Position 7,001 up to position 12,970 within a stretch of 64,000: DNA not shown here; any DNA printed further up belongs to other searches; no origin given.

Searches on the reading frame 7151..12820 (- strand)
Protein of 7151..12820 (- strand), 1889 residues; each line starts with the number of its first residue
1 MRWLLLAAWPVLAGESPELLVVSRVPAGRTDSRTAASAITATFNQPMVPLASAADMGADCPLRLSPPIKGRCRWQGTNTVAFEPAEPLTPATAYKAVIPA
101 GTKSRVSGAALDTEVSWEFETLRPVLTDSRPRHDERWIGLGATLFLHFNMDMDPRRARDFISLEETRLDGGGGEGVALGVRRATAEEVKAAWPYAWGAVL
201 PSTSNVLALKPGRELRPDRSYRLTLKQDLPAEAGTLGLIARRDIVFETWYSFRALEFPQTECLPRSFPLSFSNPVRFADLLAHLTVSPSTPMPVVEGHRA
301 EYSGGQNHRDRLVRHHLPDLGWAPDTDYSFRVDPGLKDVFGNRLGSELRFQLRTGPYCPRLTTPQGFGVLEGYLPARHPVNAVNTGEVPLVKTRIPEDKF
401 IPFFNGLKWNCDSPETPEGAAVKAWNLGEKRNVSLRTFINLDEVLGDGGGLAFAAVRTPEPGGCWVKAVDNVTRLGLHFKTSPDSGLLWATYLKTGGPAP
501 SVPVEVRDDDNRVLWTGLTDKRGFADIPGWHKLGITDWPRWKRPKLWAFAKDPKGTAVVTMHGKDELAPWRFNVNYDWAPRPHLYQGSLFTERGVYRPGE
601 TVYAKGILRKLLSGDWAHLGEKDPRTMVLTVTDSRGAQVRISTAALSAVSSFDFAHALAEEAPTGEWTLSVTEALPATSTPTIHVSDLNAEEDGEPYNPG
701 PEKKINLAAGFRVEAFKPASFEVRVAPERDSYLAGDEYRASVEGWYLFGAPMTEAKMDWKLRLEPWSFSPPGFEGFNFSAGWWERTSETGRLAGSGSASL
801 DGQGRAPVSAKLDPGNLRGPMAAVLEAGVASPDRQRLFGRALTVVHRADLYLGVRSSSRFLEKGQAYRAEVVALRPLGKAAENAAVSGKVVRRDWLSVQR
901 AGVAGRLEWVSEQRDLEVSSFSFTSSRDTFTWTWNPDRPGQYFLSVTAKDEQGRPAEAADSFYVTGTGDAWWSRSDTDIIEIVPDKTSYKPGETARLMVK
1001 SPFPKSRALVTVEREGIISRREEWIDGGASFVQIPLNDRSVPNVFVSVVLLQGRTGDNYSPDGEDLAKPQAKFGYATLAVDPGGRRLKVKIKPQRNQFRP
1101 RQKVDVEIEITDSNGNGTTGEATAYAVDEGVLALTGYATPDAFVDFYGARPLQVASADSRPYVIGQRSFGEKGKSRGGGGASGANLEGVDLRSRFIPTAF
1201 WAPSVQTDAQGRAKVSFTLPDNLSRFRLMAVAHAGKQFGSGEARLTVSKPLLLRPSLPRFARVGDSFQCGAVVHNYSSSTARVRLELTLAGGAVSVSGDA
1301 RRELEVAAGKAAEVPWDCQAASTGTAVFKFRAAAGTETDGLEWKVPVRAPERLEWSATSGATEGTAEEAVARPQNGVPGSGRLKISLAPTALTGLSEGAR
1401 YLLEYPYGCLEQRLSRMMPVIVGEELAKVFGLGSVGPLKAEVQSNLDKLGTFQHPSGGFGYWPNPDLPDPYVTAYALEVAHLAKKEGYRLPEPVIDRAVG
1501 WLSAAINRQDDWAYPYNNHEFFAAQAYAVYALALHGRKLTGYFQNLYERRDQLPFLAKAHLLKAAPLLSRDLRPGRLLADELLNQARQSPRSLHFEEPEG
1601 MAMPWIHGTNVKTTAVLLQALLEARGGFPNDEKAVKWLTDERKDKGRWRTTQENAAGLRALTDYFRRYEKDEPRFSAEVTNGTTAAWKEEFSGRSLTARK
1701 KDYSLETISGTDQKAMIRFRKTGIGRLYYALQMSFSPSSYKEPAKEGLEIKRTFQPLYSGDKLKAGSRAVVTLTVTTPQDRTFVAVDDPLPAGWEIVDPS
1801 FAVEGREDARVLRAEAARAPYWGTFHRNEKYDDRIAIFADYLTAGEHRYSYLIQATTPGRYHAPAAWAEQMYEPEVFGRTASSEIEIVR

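Call 34: search_protein_families(library=pfam, proteins=[window:7151-12820:-], max_evalue=0.00001)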
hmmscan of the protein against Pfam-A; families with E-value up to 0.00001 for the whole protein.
window:7151-12820:- (1889 aa): 8 families
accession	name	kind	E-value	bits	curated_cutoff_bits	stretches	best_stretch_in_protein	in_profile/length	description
PF17973.7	bMG10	-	7e-30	104.3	26.2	1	1747-1875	1-131/131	Bacterial Alpha-2-macroglobulin MG10 domain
PF00207.28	A2M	-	4.4e-22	78.2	21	1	1198-1287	1-92/92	Alpha-2-macroglobulin family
PF07703.20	A2M_BRD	-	1.7e-20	74.2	22.7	1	980-1134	1-140/140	Alpha-2-macroglobulin bait region domain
PF01835.25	MG2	-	1.8e-18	67.1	32.8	1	589-674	4-85/96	MG2 domain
PF13205.12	Big_5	-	2.7e-16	60.6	23.6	1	21-121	7-105/105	Bacterial Ig-like domain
PF11974.14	bMG3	-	2.8e-14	53.3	34.9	1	472-578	1-102/103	Bacterial alpha-2-macroglobulin MG3 domain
PF07678.20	TED_complement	-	5.5e-11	42.6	22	0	1587-1664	229-312/312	A-macroglobulin TED domain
PF17972.7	bMG5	-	1.8e-07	32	26.5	1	729-823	11-103/127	Bacterial Alpha-2-macroglobulin MG5 domain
